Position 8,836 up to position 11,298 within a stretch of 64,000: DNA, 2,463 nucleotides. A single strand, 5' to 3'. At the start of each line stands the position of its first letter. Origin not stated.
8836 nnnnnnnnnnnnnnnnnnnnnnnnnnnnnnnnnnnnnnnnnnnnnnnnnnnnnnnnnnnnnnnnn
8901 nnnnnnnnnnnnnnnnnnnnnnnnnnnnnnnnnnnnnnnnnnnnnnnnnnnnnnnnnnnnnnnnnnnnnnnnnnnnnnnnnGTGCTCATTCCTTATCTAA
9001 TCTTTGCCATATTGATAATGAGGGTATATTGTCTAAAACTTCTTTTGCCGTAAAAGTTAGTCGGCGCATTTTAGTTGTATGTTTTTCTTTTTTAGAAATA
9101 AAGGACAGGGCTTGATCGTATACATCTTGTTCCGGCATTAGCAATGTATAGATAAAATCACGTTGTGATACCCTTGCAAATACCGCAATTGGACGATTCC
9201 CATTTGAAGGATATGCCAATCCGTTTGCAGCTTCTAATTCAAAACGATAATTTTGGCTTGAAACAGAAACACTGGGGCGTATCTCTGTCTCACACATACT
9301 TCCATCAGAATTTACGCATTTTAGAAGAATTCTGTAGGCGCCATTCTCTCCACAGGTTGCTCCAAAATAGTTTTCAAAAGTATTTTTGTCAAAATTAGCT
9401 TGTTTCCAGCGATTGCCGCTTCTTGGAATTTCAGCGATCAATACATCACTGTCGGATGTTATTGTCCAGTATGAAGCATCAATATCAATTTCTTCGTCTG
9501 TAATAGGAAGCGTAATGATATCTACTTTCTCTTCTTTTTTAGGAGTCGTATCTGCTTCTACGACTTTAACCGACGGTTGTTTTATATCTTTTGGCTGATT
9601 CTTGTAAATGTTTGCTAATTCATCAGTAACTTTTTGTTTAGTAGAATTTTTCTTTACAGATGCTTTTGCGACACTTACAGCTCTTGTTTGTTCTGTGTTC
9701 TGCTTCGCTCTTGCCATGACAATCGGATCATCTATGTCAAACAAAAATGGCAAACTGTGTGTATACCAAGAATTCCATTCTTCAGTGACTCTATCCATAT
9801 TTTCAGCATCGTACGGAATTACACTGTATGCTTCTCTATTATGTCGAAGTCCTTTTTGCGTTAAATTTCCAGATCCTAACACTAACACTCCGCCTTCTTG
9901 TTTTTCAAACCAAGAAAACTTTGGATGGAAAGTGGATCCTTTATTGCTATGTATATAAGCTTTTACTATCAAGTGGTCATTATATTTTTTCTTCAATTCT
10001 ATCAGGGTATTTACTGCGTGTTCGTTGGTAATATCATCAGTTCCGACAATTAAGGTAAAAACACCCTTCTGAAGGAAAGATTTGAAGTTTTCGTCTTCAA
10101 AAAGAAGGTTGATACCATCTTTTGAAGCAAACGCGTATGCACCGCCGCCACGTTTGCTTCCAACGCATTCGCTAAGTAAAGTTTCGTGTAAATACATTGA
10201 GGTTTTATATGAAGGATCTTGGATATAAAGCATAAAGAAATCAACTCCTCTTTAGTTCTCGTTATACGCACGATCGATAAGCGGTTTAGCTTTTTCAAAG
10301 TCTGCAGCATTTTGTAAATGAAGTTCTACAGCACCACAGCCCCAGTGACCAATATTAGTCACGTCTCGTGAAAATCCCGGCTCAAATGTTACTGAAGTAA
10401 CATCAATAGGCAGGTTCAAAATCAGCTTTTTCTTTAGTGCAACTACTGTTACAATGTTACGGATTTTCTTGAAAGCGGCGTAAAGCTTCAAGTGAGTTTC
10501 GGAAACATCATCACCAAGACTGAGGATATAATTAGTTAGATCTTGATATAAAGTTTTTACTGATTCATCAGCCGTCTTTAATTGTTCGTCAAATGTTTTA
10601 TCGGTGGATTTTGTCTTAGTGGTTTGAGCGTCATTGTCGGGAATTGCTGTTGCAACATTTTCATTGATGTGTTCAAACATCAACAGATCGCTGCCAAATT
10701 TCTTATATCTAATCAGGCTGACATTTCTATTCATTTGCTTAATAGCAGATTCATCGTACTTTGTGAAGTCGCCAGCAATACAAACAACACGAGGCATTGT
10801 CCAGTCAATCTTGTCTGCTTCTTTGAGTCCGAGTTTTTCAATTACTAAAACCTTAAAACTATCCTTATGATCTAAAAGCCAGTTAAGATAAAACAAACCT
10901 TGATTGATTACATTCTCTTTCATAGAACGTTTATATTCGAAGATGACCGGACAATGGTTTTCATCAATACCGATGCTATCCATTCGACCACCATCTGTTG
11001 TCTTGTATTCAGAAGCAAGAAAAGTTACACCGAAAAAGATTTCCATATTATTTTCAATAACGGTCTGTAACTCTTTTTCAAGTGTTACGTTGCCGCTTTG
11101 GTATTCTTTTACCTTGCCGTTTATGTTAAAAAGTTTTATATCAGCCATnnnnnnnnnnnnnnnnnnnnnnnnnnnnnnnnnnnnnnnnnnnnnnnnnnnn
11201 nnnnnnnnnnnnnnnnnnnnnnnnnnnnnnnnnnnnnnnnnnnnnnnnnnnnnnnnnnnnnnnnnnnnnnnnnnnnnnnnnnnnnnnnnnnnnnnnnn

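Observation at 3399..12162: AT-rich minus-strand cargo block of four adjacent defence-type modules inside a serine-recombinase island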

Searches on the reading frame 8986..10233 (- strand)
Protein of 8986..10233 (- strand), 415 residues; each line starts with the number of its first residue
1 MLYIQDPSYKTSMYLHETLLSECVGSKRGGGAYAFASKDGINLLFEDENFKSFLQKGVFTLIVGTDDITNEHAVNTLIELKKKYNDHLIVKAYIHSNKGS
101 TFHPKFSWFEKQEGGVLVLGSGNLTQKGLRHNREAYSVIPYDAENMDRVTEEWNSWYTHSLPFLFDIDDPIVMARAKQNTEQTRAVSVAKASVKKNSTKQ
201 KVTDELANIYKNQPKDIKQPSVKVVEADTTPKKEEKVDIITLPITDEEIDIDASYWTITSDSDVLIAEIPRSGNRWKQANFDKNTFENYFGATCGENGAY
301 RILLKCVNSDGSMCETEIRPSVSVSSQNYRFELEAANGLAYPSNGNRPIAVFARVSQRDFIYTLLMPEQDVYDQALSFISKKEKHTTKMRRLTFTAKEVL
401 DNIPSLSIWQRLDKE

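Call 5: search_protein_families(library=pfam, proteins=[window:8986-10233:-], max_evalue=0.1)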
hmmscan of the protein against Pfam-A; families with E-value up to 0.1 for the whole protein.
window:8986-10233:- (415 aa): 3 families
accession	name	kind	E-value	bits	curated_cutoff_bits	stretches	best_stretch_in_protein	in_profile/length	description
PF13091.12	PLDc_2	-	7.7e-06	26.2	27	1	76-152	57-127/132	PLD-like domain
PF09565.16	RE_NgoFVII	-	0.0025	17.6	23.8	1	60-152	48-144/162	NgoFVII restriction endonuclease N-terminal PLD domain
PF06476.17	DUF1090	-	0.053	14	24.4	1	167-235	25-92/110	Protein of unknown function (DUF1090)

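Call 6: search_protein_families(library=padloc, proteins=[window:8986-10233:-], max_evalue=0.1)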
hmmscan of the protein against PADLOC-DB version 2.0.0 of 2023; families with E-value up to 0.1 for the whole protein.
window:8986-10233:- (415 aa): 5 families
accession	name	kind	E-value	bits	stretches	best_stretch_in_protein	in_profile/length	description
PDLC02707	PbeA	-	1.1e-06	25.5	1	66-199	101-243/672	PbeA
PDLC03829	ZacB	-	4.3e-05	20.6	1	100-204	295-398/586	-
PDLC02614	DrmC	-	9.9e-05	20.2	1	49-134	52-130/153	DrmC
PDLC04553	PDC-M27B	-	0.00011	19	1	95-138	101-145/635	-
PDLC02704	PbeA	-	0.00012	18.7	1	55-220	89-250/682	PbeA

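Call 7: search_protein_families(library=ncbifam, proteins=[window:8986-10233:-], max_evalue=0.1)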
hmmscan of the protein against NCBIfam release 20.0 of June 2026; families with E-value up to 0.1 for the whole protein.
window:8986-10233:- (415 aa): 0 families

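Call 9: search_solved_structures(query=window:8986-10233:-, max_evalue=1, show_alignments=1)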
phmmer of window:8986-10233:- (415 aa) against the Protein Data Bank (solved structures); distinct sequences matched with E-value up to 1: 7.
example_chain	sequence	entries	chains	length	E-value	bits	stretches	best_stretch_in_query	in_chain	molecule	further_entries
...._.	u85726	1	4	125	0.49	12.4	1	206-254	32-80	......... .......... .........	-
5ieu_A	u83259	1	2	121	0.54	12.3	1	207-254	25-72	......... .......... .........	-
5lfp_A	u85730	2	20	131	0.54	12.3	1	206-254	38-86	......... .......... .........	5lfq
5iet_B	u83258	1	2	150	0.61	12.1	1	206-254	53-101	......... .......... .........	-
6bgl_B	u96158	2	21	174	0.82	11.7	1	206-254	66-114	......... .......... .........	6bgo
5lzp_1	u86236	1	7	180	0.88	11.6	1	206-254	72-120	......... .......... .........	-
8rgx_A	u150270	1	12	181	0.89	11.6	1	206-254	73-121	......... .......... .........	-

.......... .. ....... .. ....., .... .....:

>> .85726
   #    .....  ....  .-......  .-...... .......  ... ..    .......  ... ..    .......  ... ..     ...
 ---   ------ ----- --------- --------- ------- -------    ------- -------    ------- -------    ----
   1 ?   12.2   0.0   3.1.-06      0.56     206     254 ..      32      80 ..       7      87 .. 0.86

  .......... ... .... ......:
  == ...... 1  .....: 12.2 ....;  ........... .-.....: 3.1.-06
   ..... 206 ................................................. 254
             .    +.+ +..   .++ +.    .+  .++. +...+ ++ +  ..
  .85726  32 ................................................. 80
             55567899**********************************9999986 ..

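Call 11: search_protein_families(library=phrogs, proteins=[window:8986-10233:-], max_evalue=0.1)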
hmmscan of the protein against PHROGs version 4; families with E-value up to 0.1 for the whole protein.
window:8986-10233:- (415 aa): 1 family
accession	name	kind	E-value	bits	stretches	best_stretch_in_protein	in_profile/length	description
phrog_17705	-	unknown function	0.097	13.5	0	347-410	34-95/202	-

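Call 64: find_homologous_proteins(query=window:8986-10233:-, max_evalue=0.001)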
Query window:8986-10233:- (415 aa): 806 proteins with E <= 0.001 among 3949 candidates; the best 120 are listed.
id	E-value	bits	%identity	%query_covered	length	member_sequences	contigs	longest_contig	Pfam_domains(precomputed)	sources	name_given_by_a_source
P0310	2.9e-266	901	95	100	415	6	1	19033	PF13091.13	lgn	-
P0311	1.9e-247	839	87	100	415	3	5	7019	PF13091.13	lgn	-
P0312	8.2e-246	833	87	100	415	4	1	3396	PF13091.13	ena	-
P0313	1.2e-242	823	86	100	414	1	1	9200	-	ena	-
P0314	4.4e-240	814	86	100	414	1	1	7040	-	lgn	-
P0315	5.3e-236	801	86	97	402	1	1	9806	-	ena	-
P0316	2.8e-232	789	85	97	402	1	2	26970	-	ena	-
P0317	3.2e-211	719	76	100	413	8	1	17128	PF13091.13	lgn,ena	-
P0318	2.6e-210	716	74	100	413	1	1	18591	PF13091.13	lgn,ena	-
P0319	2.0e-208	710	74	100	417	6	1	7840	PF13091.13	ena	-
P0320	5.3e-208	709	74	100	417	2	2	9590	PF13091.13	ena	-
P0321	1.3e-205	701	73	100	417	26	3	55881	PF13091.13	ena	-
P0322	2.6e-205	700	74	100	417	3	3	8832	PF13091.13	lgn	-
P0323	7.8e-182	623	64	100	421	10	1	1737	PF13091.13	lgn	-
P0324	5.4e-180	617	66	100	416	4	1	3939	PF13091.13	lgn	-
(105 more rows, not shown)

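Call 72: predict_structure(alignment_id=A4)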
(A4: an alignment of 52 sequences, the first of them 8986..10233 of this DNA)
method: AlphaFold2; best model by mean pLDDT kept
length: 415 residues; sequences in the alignment: 52
mean_pLDDT: 83.1   pTM: 0.80
mean pLDDT of the five models: 83.1, 82.2, 81.4, 79.2, 79.2
residues with pLDDT >= 90: 214; 70-90: 126; 50-70: 44; < 50: 31
segments of 3 or more residues with pLDDT < 50: 199-201, 219-244
pLDDT, mean of each block of 10 residues (from residue 1): 81 88 95 94 93 96 91 96 97 82 92 95 89 91 97 97 96 93 81 57 58 59 32 31 48 86 93 79 86 66 90 87 62 87 90 91 93 94 90 95 93 75
secondary structure, 60 per line:
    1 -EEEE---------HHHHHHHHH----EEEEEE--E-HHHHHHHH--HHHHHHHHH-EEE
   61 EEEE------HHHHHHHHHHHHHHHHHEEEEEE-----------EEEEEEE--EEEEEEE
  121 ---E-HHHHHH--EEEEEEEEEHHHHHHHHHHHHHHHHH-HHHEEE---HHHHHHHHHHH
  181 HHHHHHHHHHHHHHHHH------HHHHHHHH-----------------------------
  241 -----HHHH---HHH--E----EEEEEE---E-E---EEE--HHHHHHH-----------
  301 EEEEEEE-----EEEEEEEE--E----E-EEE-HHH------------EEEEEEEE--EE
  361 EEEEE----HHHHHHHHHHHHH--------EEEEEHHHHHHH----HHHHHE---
elements in order: E2-5 H15-23 E28-33 H38-45 H48-56 E58-64 H71-87 E88-93 E105-111 E114-120 H126-131 E134-142 H143-159 E164-166 H170-197 H204-211 H246-249 E263-268 E278-280 H283-289 E301-307 E313-320 E330-332 E349-356 E359-365 H370-382 E391-395 H396-402 H407-411

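Call 74: fold_search(model_id=the predicted structure, library=pdb)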
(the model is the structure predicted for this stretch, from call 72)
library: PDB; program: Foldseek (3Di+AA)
matches with E <= 10: 950; with E <= 0.001: 85
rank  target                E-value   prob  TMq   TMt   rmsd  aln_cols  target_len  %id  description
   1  2c1l_A                7.9e-12  1.00  0.39  0.43  12.2       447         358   13  Structure of the BfiI restriction endonuclease (released 2005-10-07)
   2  7clg_B                5.2e-10  1.00  0.33  0.18   9.8       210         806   16  Crystal structure of the ATP-dependent restriction endonuclease SauUSI (released 2021-01-20)
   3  7clg_A                1.9e-09  1.00  0.33  0.17   3.2       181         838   16  Crystal structure of the ATP-dependent restriction endonuclease SauUSI (released 2021-01-20)
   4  4rct_A                3.5e-07  1.00  0.31  0.36  13.8       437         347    9  Crystal structure of R-protein of NgoAVII restriction endonuclease (released 2014-12-24)
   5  9vbg_A                1.3e-06  1.00  0.31  0.31   5.2       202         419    9  Cryo-EM structure of human PLD3 apo form (released 2025-12-24)
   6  8s86_A                1.4e-06  1.00  0.33  0.35   4.4       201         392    9  human PLD3 homodimer structure (released 2024-05-15)
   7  8v5t_A                1.7e-06  1.00  0.34  0.34   4.1       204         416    9  Crystal structure of Alzheimers disease phospholipase D3 (released 2024-10-09)
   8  8v07_D                1.9e-06  1.00  0.33  0.33   4.2       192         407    9  Crystal structure of mouse PLD3 co-crystallized with 5'Pi-ssDNA for 30 days (released 2024-03-13)
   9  8q1x_A                2.8e-06  1.00  0.33  0.33   4.0       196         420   10  Structural analysis of PLD3 reveals insights into the mechanism of lysosomal 5' exonuclease-mediated nucleic acid degr (released 2023-12-06)
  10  8v07_A                2.9e-06  1.00  0.33  0.33   4.0       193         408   10  Crystal structure of mouse PLD3 co-crystallized with 5'Pi-ssDNA for 30 days (released 2024-03-13)
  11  8v06_A                3.1e-06  1.00  0.33  0.34   4.0       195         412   10  Crystal structure of mouse PLD3 co-crystallized with 5'Pi-ssDNA for 9 days (released 2024-03-13)
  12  8v06_D                4.2e-06  1.00  0.33  0.33   4.1       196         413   10  Crystal structure of mouse PLD3 co-crystallized with 5'Pi-ssDNA for 9 days (released 2024-03-13)
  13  8s86_B                6.2e-06  1.00  0.34  0.36   4.0       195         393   11  human PLD3 homodimer structure (released 2024-05-15)
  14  8v07_C                6.6e-06  1.00  0.33  0.33   4.2       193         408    9  Crystal structure of mouse PLD3 co-crystallized with 5'Pi-ssDNA for 30 days (released 2024-03-13)
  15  9vbj_A                7.8e-06  1.00  0.33  0.33   4.3       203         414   14  Cryo-EM structure of human PLD4 apo form (released 2025-12-24)
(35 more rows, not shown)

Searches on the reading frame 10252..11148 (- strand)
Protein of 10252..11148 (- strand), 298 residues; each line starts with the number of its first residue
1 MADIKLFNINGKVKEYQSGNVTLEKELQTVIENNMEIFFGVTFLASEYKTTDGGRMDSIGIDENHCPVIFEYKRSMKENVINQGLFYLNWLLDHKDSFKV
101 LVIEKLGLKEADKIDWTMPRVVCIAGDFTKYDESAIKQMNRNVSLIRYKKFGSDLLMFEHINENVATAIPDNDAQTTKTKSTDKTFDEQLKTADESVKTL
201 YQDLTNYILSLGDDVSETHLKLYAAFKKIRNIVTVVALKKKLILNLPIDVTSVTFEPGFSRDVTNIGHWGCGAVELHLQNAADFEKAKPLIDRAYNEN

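Call 5: search_protein_families(library=pfam, proteins=[window:10252-11148:-], max_evalue=0.1)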
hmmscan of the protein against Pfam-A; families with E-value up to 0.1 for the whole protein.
window:10252-11148:- (298 aa): 3 families
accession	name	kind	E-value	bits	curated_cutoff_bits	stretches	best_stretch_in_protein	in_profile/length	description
PF18899.5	DUF5655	-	2.8e-09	37.4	24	1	187-297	2-108/109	Domain of unknown function (DUF5655)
PF01939.22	NucS_C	-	0.016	15.6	24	1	24-91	2-70/124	Endonuclease NucS C-terminal domain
PF00484.24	Pro_CA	-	0.041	14.6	25.7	0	263-291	57-84/156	Carbonic anhydrase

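Call 6: search_protein_families(library=padloc, proteins=[window:10252-11148:-], max_evalue=0.1)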
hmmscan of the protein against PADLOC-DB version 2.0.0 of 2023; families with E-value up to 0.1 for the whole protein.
window:10252-11148:- (298 aa): 4 families
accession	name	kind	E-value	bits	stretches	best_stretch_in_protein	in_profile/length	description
PDLC04946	PDC-S18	-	6.7e-130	431.3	1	1-297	18-322/365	-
PDLC04945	PDC-S18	-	6.7e-62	207.5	1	5-295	2-301/302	-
PDLC04944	PDC-S18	-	8.7e-16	56.1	1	11-238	10-242/307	-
PDLC04916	PDC-S11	-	1.3e-06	25.8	1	3-91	4-94/358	-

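Call 7: search_protein_families(library=ncbifam, proteins=[window:10252-11148:-], max_evalue=0.1)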
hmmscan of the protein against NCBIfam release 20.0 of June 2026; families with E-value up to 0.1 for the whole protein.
window:10252-11148:- (298 aa): 1 family
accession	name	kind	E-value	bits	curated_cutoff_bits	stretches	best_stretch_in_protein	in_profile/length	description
NF003270.0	PRK04247.1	equivalog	0.00089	18.4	216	1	22-88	128-195/250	endonuclease NucS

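Call 11: search_protein_families(library=phrogs, proteins=[window:10252-11148:-], max_evalue=0.1)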
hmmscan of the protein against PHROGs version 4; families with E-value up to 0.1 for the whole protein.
window:10252-11148:- (298 aa): 0 families

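Call 83: search_solved_structures(query=window:10252-11148:-, max_evalue=1, show_alignments=1)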
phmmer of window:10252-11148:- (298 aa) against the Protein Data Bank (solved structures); distinct sequences matched with E-value up to 1: 0.
